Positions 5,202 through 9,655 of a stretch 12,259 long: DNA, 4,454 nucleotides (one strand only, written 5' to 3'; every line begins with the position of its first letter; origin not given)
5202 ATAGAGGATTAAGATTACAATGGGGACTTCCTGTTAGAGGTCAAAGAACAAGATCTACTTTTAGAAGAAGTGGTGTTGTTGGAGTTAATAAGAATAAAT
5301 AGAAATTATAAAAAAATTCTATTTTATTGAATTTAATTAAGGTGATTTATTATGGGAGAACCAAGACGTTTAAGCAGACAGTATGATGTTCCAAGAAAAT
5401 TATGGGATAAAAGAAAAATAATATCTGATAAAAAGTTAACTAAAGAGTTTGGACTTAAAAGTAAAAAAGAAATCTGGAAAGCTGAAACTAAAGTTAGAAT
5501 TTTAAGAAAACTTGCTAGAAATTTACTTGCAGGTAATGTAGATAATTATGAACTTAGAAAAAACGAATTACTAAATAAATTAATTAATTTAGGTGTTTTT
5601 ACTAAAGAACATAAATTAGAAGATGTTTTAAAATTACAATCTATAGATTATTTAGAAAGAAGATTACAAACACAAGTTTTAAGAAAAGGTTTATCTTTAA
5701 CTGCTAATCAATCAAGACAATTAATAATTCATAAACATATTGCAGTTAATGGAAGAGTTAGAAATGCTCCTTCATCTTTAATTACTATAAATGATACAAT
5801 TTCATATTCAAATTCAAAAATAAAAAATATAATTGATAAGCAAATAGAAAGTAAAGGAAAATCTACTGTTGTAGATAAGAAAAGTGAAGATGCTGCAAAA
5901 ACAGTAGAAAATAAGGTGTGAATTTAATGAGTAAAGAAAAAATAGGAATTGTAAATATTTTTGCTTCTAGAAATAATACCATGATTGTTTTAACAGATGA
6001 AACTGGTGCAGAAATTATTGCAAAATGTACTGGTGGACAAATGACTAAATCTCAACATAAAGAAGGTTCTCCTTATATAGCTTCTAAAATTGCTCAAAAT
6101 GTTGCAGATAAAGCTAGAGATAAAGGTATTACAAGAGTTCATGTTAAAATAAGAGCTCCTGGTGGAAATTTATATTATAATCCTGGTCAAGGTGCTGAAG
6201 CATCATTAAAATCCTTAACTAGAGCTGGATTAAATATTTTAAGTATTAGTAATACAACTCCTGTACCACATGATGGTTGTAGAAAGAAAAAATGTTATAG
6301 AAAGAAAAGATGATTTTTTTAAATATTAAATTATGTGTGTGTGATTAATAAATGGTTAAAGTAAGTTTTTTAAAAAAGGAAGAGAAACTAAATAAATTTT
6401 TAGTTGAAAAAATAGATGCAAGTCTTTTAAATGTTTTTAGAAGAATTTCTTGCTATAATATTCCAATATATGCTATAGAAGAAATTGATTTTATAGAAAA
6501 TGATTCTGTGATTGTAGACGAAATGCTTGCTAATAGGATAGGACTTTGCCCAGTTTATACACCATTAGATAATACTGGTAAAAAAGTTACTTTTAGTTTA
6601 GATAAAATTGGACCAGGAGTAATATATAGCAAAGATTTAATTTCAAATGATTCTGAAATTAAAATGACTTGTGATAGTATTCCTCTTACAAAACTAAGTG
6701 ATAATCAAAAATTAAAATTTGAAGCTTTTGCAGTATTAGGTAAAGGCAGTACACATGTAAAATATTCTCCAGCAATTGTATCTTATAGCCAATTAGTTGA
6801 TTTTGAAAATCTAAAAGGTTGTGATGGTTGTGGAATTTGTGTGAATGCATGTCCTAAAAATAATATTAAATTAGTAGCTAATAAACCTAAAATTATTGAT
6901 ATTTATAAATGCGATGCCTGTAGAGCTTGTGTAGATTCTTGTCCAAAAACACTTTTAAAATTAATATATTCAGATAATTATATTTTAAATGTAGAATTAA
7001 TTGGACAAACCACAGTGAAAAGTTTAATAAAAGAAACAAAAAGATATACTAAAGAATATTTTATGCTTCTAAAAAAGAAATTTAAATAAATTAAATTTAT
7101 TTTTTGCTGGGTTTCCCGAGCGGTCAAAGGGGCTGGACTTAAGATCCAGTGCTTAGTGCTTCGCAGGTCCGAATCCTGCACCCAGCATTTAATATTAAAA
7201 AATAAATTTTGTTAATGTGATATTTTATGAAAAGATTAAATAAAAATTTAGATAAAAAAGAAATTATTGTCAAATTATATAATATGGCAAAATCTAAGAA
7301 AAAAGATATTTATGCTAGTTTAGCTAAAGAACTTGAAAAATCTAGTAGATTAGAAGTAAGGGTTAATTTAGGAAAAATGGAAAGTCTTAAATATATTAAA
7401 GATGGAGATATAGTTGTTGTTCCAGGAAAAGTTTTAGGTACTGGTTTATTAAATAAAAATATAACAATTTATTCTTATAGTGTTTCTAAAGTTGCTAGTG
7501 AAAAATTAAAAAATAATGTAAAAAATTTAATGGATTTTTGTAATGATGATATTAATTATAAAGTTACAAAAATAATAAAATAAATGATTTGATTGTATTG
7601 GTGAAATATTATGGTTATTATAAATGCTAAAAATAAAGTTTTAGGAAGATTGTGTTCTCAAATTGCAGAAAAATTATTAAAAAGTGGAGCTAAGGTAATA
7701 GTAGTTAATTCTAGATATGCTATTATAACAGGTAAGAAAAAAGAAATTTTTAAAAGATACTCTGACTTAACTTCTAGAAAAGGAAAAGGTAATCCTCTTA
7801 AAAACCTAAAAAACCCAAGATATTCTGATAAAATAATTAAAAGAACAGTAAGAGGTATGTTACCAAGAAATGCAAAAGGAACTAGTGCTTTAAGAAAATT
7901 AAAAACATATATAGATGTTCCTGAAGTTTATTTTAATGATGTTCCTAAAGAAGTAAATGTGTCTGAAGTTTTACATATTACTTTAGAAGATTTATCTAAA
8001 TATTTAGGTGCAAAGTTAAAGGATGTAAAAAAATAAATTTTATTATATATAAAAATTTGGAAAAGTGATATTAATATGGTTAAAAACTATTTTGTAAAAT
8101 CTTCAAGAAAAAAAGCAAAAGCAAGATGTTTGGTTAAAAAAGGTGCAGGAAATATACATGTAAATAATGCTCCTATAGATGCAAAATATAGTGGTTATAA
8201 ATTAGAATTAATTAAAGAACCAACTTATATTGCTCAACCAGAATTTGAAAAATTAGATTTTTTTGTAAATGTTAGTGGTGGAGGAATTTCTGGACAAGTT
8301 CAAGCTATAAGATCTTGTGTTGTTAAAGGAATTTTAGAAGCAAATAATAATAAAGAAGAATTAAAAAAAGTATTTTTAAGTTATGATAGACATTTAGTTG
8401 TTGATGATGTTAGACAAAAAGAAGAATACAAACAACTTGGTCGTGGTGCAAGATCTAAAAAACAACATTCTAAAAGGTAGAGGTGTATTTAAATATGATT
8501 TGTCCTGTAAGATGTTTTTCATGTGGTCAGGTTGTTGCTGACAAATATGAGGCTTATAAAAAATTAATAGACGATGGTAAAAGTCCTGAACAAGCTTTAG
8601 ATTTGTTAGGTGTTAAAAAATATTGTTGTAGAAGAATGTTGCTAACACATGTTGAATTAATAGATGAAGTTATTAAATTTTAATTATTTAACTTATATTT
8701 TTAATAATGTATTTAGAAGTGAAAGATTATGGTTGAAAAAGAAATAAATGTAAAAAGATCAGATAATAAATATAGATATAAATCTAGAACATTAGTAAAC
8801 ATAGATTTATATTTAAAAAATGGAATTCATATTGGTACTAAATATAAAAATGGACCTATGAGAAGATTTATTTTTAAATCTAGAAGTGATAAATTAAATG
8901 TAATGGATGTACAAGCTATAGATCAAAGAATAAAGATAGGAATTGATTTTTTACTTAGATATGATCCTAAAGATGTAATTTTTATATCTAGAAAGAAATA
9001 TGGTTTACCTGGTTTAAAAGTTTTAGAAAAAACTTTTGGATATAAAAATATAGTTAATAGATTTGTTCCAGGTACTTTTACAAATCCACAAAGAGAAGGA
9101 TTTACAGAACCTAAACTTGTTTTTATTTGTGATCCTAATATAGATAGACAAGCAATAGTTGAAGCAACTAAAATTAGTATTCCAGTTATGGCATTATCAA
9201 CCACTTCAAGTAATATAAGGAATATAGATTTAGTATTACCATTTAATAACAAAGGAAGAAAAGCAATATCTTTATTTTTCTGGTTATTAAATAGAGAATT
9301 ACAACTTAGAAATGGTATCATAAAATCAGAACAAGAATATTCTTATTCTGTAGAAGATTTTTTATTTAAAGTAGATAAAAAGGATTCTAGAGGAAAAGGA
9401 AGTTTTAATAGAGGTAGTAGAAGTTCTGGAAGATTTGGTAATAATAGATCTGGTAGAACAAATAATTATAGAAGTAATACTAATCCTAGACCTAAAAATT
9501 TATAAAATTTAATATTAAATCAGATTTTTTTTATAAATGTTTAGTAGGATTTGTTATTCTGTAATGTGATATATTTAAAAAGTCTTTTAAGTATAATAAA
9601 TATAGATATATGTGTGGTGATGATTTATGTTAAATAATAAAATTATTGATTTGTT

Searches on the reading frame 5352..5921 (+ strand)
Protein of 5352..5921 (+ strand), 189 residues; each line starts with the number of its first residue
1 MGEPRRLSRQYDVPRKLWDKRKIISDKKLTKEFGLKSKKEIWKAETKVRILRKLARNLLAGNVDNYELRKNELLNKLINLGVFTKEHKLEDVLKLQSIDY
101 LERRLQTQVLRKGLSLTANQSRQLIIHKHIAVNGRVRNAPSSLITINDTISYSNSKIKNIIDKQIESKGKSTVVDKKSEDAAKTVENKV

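Call 6: search_protein_families(library=pfam, proteins=[window:5352-5921:+])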
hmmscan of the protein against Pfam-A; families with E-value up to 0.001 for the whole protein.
window:5352-5921:+ (189 aa): 1 family
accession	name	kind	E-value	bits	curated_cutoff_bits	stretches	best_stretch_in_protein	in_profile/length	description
PF01479.30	S4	-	9.9e-12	44.8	22.8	1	103-150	1-48/48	S4 domain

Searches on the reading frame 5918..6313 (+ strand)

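Call 49: search_protein_families(library=pfam, max_evalue=0.01, proteins=[window:5918-6313:+])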
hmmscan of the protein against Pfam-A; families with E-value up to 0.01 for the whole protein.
window:5918-6313:+ (131 aa): 2 families
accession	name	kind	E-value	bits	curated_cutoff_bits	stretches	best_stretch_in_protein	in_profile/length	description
PF00411.24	Ribosomal_S11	-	4.5e-34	117.6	25.1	1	10-126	1-108/110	Ribosomal protein S11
PF00861.27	Ribosomal_L18p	-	0.0034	18.1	27.8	1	11-74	26-89/116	Ribosomal L18 of archaea, bacteria, mitoch. and chloroplast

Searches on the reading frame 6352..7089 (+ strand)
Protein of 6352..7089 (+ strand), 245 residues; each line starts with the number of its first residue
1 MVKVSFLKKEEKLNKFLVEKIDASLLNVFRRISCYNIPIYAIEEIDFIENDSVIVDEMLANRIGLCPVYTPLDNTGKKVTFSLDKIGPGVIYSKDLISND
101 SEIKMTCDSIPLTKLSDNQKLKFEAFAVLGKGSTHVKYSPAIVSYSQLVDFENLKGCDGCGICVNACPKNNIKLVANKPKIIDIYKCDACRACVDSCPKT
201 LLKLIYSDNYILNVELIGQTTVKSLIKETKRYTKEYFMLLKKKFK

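Call 6: search_protein_families(library=pfam, proteins=[window:6352-7089:+])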
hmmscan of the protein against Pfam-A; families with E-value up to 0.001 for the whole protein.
window:6352-7089:+ (245 aa): 11 families
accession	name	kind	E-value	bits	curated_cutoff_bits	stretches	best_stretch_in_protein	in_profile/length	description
PF01000.31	RNA_pol_A_bac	-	6.2e-12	46.2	33.9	1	46-137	11-101/119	RNA polymerase Rpb3/RpoA insert domain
PF13237.11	Fer4_10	-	3.8e-08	33.6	25.5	1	152-198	4-53/53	4Fe-4S dicluster domain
PF13187.11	Fer4_9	-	5.1e-08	33.3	27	1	157-200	2-50/52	4Fe-4S dicluster domain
PF00037.32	Fer4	-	8.7e-08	32.1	21.1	1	157-172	8-23/24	4Fe-4S binding domain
PF13484.11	Fer4_16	-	1.3e-07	32.7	30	0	157-175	2-20/66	4Fe-4S double cluster binding domain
PF12838.12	Fer4_7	-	1.6e-07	32.1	27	1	157-199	2-50/52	4Fe-4S dicluster domain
PF12800.12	Fer4_4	-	3.8e-07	30.3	24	0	185-199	2-16/17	4Fe-4S binding domain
PF12797.12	Fer4_2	-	5e-07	29.7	24.5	0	152-168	5-21/22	4Fe-4S binding domain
PF13534.11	Fer4_17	-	7.3e-06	26.9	22.2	0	186-216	1-31/61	4Fe-4S dicluster domain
PF12837.12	Fer4_6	-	1.5e-05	25.2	25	0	182-198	4-20/24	4Fe-4S binding domain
PF01193.29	RNA_pol_L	-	1.6e-05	24.9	24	1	15-228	1-65/74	RNA polymerase Rpb3/Rpb11 dimerisation domain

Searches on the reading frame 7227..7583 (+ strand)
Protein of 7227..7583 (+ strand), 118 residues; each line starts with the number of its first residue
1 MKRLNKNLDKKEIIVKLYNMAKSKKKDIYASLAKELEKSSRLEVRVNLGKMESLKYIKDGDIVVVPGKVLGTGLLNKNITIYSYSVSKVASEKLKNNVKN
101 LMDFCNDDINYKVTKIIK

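Call 6: search_protein_families(library=pfam, proteins=[window:7227-7583:+])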
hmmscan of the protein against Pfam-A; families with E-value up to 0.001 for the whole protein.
window:7227-7583:+ (118 aa): 0 families

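Call 49: search_protein_families(library=pfam, max_evalue=0.01, proteins=[window:7227-7583:+])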
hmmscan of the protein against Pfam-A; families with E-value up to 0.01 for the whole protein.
window:7227-7583:+ (118 aa): 1 family
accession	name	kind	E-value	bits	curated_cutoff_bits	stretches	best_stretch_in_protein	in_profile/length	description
PF00828.25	Ribosomal_L27A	-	0.0014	19.4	21.5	1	45-96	21-66/72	Ribosomal proteins 50S-L15, 50S-L18e, 60S-L27A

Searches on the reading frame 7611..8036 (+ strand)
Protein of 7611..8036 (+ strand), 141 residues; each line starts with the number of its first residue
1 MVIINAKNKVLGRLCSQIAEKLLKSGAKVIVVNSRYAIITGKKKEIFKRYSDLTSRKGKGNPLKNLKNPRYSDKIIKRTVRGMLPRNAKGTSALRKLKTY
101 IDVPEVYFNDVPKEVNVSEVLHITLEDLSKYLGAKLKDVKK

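Call 6: search_protein_families(library=pfam, proteins=[window:7611-8036:+])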
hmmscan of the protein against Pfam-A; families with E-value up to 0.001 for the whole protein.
window:7611-8036:+ (141 aa): 1 family
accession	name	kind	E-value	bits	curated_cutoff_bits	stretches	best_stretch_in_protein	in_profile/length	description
PF00572.24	Ribosomal_L13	-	4.4e-19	69.2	23.8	1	2-104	4-117/119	Ribosomal protein L13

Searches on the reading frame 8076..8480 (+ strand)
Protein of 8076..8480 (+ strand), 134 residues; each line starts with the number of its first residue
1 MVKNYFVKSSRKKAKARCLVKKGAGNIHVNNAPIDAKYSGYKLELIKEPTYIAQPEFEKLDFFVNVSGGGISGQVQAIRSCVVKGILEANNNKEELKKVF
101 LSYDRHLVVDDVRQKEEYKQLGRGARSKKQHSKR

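Call 6: search_protein_families(library=pfam, proteins=[window:8076-8480:+])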
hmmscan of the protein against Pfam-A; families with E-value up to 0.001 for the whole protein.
window:8076-8480:+ (134 aa): 1 family
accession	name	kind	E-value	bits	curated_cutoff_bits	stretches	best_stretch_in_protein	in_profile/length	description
PF00380.25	Ribosomal_S9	-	2e-27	96.5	22.5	1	10-134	2-121/121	Ribosomal protein S9/S16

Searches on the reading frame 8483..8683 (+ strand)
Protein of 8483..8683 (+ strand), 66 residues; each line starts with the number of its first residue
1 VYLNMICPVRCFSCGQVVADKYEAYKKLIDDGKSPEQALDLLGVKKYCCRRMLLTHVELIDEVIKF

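Call 49: search_protein_families(library=pfam, max_evalue=0.01, proteins=[window:8483-8683:+])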
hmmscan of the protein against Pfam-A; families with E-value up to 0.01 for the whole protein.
window:8483-8683:+ (66 aa): 1 family
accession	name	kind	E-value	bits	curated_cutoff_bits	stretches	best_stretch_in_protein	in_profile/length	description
PF01194.22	RNA_pol_N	-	2.3e-29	101.8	26.9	1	6-63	1-58/58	RNA polymerases N / 8 kDa subunit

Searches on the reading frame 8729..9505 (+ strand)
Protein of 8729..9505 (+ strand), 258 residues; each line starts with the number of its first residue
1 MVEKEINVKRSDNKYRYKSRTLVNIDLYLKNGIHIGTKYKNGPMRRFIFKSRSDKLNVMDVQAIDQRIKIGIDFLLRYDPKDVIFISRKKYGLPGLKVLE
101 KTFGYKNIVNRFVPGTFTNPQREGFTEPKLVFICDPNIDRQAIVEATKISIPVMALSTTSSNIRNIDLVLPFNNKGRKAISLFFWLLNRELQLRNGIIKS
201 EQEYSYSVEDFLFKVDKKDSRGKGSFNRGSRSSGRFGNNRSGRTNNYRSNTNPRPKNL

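Call 6: search_protein_families(library=pfam, proteins=[window:8729-9505:+])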
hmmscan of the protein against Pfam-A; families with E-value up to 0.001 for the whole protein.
window:8729-9505:+ (258 aa): 1 family
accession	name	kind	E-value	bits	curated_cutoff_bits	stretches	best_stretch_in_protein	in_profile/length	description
PF00318.25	Ribosomal_S2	-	6.6e-17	61.9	26.1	2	127-188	149-210/216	Ribosomal protein S2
